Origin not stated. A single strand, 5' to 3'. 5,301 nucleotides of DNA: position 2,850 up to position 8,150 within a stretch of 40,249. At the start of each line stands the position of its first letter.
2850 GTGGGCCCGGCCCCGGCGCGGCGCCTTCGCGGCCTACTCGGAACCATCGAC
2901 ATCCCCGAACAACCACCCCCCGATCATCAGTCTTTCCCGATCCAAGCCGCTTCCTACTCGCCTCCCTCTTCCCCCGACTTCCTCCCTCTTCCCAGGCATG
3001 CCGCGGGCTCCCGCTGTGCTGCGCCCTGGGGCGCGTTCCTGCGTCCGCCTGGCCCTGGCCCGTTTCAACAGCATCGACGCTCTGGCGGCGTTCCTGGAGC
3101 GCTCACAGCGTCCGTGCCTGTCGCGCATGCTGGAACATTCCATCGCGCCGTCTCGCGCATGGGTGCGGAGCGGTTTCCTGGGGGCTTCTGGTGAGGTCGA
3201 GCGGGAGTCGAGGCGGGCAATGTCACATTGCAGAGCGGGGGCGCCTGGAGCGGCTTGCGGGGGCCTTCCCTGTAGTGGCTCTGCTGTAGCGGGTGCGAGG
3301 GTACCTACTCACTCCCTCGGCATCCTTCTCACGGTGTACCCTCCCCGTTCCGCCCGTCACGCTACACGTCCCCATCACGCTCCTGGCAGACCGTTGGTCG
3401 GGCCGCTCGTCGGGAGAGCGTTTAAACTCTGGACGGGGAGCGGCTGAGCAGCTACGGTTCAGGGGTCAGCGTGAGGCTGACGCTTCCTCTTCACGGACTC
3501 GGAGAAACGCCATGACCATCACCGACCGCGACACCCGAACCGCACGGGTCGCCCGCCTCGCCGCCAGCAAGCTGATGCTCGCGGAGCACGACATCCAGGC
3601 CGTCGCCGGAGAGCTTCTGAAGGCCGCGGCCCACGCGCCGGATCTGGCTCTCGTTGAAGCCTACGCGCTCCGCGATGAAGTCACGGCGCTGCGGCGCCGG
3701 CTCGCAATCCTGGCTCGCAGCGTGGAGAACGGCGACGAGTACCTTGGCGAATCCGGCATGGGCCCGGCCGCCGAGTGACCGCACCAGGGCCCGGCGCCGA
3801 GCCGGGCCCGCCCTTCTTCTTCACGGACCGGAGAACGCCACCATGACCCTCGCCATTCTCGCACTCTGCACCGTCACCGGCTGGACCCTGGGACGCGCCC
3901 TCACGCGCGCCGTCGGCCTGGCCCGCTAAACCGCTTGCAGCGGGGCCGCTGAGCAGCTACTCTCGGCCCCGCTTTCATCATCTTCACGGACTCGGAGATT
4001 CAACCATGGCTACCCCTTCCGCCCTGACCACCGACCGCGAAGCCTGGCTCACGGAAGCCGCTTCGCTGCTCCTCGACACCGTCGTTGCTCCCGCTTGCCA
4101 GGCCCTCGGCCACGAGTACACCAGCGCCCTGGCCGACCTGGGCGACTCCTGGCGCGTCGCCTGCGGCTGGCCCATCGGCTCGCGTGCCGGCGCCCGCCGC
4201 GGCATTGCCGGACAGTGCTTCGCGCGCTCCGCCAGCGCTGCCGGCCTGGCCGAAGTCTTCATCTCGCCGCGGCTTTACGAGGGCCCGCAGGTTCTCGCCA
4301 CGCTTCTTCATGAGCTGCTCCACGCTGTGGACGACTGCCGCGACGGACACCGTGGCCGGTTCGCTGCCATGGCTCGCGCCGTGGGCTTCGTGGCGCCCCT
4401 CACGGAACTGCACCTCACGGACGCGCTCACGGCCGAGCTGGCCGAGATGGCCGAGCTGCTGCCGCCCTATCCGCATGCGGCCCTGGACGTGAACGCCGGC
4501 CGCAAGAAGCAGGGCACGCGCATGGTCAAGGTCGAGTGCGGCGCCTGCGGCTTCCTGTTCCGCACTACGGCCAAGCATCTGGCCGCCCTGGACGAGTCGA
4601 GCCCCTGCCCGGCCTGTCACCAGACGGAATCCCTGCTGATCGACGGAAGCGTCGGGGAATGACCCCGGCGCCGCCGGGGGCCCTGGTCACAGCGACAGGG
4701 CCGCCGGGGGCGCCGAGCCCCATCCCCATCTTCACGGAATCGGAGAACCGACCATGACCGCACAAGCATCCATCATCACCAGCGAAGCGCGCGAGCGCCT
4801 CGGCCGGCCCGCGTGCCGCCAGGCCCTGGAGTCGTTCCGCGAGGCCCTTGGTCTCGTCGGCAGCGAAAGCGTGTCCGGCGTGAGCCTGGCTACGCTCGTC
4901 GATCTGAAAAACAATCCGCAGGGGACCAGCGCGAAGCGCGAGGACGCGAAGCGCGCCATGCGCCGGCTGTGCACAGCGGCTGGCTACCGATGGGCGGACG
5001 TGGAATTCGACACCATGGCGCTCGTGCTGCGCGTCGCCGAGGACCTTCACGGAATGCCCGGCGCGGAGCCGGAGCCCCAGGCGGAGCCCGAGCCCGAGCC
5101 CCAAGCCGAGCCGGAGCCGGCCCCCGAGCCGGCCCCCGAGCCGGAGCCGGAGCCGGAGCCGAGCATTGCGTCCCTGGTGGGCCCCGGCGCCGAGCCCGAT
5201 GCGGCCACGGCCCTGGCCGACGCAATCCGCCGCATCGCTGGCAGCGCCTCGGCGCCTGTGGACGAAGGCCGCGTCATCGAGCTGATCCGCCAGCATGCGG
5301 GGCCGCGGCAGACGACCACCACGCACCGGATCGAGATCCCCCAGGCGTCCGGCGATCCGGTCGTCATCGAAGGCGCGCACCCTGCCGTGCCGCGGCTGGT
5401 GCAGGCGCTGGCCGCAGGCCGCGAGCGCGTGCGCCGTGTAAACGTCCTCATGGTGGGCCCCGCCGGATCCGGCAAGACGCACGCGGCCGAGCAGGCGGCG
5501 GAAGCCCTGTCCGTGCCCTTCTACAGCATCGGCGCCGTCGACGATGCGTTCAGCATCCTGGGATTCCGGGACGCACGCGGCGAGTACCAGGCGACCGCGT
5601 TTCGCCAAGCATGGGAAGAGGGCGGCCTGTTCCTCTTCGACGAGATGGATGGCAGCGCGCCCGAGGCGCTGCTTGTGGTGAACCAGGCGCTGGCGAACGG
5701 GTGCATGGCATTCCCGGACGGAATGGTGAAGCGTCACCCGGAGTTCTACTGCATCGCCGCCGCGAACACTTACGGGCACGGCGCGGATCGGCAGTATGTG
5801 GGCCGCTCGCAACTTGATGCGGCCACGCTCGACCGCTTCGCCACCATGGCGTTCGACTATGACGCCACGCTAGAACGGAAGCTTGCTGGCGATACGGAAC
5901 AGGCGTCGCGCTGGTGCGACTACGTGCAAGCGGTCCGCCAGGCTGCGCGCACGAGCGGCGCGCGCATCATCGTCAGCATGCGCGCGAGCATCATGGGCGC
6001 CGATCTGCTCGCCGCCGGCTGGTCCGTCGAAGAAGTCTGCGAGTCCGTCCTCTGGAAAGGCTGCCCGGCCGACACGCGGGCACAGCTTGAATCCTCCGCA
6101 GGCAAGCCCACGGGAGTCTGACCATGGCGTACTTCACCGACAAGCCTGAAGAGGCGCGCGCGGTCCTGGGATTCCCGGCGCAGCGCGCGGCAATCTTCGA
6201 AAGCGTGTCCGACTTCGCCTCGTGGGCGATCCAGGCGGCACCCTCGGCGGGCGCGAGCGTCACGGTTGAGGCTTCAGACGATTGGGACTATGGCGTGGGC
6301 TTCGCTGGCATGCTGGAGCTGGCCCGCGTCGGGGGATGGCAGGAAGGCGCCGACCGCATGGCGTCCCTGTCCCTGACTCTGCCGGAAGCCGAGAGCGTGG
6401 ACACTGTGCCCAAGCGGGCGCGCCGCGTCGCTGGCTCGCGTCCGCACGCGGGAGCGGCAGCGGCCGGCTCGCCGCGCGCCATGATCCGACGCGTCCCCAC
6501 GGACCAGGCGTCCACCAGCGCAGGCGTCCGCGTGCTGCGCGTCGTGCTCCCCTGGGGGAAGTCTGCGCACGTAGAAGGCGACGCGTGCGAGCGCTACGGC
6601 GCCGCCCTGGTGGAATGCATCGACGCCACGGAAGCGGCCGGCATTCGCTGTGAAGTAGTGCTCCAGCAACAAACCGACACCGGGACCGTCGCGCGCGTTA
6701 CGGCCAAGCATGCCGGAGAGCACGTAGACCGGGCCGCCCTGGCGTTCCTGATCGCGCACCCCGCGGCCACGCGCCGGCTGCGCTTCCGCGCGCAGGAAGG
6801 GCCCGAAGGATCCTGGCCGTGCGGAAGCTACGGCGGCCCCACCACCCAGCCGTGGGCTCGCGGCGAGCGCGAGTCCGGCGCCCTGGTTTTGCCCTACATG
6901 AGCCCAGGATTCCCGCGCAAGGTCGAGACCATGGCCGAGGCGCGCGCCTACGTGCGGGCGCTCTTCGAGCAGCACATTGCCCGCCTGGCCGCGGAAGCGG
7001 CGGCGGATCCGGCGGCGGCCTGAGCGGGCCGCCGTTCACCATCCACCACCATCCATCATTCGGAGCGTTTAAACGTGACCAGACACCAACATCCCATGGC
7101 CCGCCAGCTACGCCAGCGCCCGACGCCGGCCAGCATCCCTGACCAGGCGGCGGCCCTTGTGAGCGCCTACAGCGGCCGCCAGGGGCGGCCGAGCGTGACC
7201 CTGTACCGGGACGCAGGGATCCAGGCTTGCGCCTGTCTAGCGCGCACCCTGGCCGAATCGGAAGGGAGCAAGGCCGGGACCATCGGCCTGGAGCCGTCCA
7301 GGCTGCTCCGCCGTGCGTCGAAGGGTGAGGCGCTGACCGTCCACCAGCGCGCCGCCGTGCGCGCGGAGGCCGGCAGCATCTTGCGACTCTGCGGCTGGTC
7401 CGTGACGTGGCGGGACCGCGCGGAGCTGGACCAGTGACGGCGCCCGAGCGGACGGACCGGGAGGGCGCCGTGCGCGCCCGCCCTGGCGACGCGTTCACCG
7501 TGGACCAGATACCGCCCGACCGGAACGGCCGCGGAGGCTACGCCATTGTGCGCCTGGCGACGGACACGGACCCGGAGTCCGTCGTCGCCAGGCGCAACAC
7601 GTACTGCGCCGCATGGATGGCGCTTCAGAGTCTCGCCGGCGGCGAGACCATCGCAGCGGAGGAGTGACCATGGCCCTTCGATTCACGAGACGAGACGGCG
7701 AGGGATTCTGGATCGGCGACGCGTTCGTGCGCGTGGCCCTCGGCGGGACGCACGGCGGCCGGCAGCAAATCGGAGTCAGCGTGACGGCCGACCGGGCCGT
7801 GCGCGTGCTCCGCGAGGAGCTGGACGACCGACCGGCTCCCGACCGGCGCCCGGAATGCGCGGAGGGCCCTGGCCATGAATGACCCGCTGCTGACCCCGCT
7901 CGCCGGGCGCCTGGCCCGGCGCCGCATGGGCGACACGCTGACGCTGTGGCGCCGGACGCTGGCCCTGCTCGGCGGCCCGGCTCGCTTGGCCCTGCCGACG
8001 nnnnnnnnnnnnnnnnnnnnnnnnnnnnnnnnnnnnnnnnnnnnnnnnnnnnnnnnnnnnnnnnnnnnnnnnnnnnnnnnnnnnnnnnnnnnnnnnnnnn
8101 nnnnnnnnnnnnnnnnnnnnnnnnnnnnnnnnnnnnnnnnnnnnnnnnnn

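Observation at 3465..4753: The first four rightward genes each carry the same leader, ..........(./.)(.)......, predicted to hide the SD in a stem and display GGA in the loop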

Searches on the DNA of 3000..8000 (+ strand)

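Call 6: search_dna_similar(query=window:3000-8000:+, collection=phages, mode=distant)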
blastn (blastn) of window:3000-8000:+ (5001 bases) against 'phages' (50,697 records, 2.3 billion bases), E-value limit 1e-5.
Records with a match: 10; places in all: 10; records where one place covers at least 80% of the query: 0.
Best place of each record, by identity: 80-90% 7; 60-80% 3.
By first word of the organism name: Microbacterium 9; Streptomyces 1.
By host as written in the record: Microbacterium foliorum NRRL B-24224 3; Microbacterium sp. ISAT203 3; Microbacterium foliorum NRRL B-24224 SEA 2; Streptomyces griseus ATCC 10137 1; Microbacterium paraoxydans NWU1 1.
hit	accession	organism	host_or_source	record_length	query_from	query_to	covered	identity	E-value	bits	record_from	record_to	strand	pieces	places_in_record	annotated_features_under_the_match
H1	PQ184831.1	Microbacterium phage SuMoo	Microbacterium foliorum NRRL B-24224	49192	1210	1576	7%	66.2%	1e-8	71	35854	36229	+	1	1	54: SprT-like protease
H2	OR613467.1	Microbacterium phage Mabodamaca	Microbacterium foliorum NRRL B-24224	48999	1210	1576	7%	65.8%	5e-7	65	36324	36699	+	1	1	51: SprT-like protease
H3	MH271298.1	Microbacterium phage Floof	Microbacterium foliorum NRRL B-24224 SEA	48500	1237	1565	7%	67.0%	3e-9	72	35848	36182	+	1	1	53: SprT-like protease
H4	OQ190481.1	Microbacterium phage Caron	Microbacterium sp. ISAT203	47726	1495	1576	2%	81.7%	6e-12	82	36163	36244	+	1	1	54: SprT-like protease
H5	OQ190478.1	Microbacterium phage Barnstormer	Microbacterium sp. ISAT203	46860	1499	1576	2%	80.8%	9e-10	74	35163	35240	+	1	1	51: SprT-like protease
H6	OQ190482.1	Microbacterium phage UtzChips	Microbacterium sp. ISAT203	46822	1499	1576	2%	80.8%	9e-10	74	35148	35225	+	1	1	51: SprT-like protease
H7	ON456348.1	Streptomyces phage Marky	Streptomyces griseus ATCC 10137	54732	1500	1570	1%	80.3%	2e-6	63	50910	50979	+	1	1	76: SprT-like protease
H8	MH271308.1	Microbacterium phage Percival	Microbacterium foliorum NRRL B-24224 SEA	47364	1497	1565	1%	80.6%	1e-7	66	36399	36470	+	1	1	52: SprT-like protease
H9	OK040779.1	Microbacterium phage Gretchen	Microbacterium paraoxydans NWU1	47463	1497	1565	1%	80.6%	1e-7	66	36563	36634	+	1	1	51: SprT-like protease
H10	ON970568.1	Microbacterium phage Cen1621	Microbacterium foliorum NRRL B-24224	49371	1504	1565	1%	81.5%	2e-6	63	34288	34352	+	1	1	48: SprT-like protease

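Call 99: build_rna_model(alignment_id=A4, structure=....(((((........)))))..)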
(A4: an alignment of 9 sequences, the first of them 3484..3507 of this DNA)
Model R1 built from alignment A4 (9 sequences, 24 columns); structure: as given.
model positions 24; base pairs 5; branch points 0; effective number of sequences 9; information 1.244 bits per position. Calibrated on 0.2 Mb of random sequence (short: E-values are rough).
structure used (alignment columns):
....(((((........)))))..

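Call 100: search_with_rna_model(model_id=R1, sources=[window, L191, L189, L194, L192, L193], filters=off, max_evalue=10, make_alignment=true)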
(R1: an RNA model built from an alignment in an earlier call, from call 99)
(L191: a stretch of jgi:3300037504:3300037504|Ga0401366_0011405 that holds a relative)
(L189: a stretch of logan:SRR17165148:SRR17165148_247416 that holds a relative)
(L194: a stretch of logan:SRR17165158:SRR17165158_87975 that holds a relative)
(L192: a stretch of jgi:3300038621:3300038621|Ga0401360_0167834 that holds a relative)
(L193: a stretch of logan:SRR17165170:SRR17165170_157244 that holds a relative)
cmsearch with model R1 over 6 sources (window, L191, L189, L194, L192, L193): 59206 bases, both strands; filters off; matches with E-value up to 10: 44.
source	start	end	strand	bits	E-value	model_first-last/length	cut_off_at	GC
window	4725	4748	+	38.2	5.3e-09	1-24/24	no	0.54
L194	221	244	+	36.7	1.5e-08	1-24/24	no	0.5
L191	130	153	+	36.5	1.7e-08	1-24/24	no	0.5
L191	1723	1746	+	36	2.4e-08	1-24/24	no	0.5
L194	969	992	+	36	2.4e-08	1-24/24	no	0.5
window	3484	3507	+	35.6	3.1e-08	1-24/24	no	0.5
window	3977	4000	+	34.5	7e-08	1-24/24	no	0.46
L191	975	998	+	34.4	7.7e-08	1-24/24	no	0.5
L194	32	55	+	28.2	5.8e-06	1-24/24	no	0.62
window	3814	3836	+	24.8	5.9e-05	1-24/24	no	0.52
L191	449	471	+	22.2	0.00037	1-24/24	no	0.61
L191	785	807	+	18.8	0.0038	1-24/24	no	0.57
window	20927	20960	-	11.1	0.88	1-24/24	no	0.74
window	25347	25367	+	10.8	1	1-24/24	no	0.57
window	1275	1301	-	10.6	1.2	1-24/24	no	0.59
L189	3049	3072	+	10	1.9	1-24/24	no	0.67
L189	768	782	+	9.6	2.4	6-21/24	no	0.53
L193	1361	1380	-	9.5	2.7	1-24/24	no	0.65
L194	2266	2275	-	9.2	3.2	9-18/24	no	0.6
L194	1124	1146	-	8.8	4.2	1-24/24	no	0.57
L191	7496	7520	-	7.7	9.1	1-24/24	no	0.64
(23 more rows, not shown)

Alignment A5: 44 matches aligned to the model, 39 columns, each read 5' to 3' on its own strand. Consensus structure (alignment columns), stored with it:
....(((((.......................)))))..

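Call 101: search_with_rna_model(model_id=R1, sources=[window, L191, L194], filters=off, max_evalue=0.01, make_alignment=true, show_alignments=0)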
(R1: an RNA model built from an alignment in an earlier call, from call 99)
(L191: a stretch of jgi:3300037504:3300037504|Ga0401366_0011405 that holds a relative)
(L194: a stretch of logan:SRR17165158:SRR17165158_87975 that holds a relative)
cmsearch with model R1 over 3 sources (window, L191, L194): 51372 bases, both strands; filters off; matches with E-value up to 0.01: 12.
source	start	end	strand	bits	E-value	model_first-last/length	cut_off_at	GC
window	4725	4748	+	38.2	4.6e-09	1-24/24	no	0.54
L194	221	244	+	36.7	1.3e-08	1-24/24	no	0.5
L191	130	153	+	36.5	1.5e-08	1-24/24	no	0.5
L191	1723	1746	+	36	2.1e-08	1-24/24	no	0.5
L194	969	992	+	36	2.1e-08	1-24/24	no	0.5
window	3484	3507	+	35.6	2.7e-08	1-24/24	no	0.5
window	3977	4000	+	34.5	6.1e-08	1-24/24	no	0.46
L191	975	998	+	34.4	6.7e-08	1-24/24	no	0.5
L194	32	55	+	28.2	5e-06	1-24/24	no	0.62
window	3814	3836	+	24.8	5.1e-05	1-24/24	no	0.52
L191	449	471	+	22.2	0.00032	1-24/24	no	0.61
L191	785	807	+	18.8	0.0033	1-24/24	no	0.57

Alignment A6: 12 matches aligned to the model, 24 columns, each read 5' to 3' on its own strand. Consensus structure (alignment columns), stored with it:
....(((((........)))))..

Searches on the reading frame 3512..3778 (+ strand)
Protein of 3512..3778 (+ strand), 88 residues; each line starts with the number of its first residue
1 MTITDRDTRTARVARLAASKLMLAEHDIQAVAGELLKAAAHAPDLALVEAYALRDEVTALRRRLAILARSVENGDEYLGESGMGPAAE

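Call 10: search_protein_families(library=pfam, proteins=[window:3512-3778:+], max_evalue=0.01)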
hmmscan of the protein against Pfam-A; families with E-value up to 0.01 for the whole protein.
window:3512-3778:+ (88 aa): 0 families

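Call 26: search_protein_families(library=phrogs, proteins=[window:3512-3778:+], max_evalue=0.001)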
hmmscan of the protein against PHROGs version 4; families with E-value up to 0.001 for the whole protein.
window:3512-3778:+ (88 aa): 0 families

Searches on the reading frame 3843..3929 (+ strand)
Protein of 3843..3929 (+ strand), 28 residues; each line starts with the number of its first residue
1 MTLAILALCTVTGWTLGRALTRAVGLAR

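Call 36: search_protein_families(library=pfam, proteins=[window:3843-3929:+], max_evalue=1)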
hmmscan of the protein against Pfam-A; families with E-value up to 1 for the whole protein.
window:3843-3929:+ (28 aa): 1 family
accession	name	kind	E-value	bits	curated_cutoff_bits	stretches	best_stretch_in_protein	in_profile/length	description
PF03817.18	MadL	-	0.037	14.5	25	1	3-26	6-29/118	Malonate transporter MadL subunit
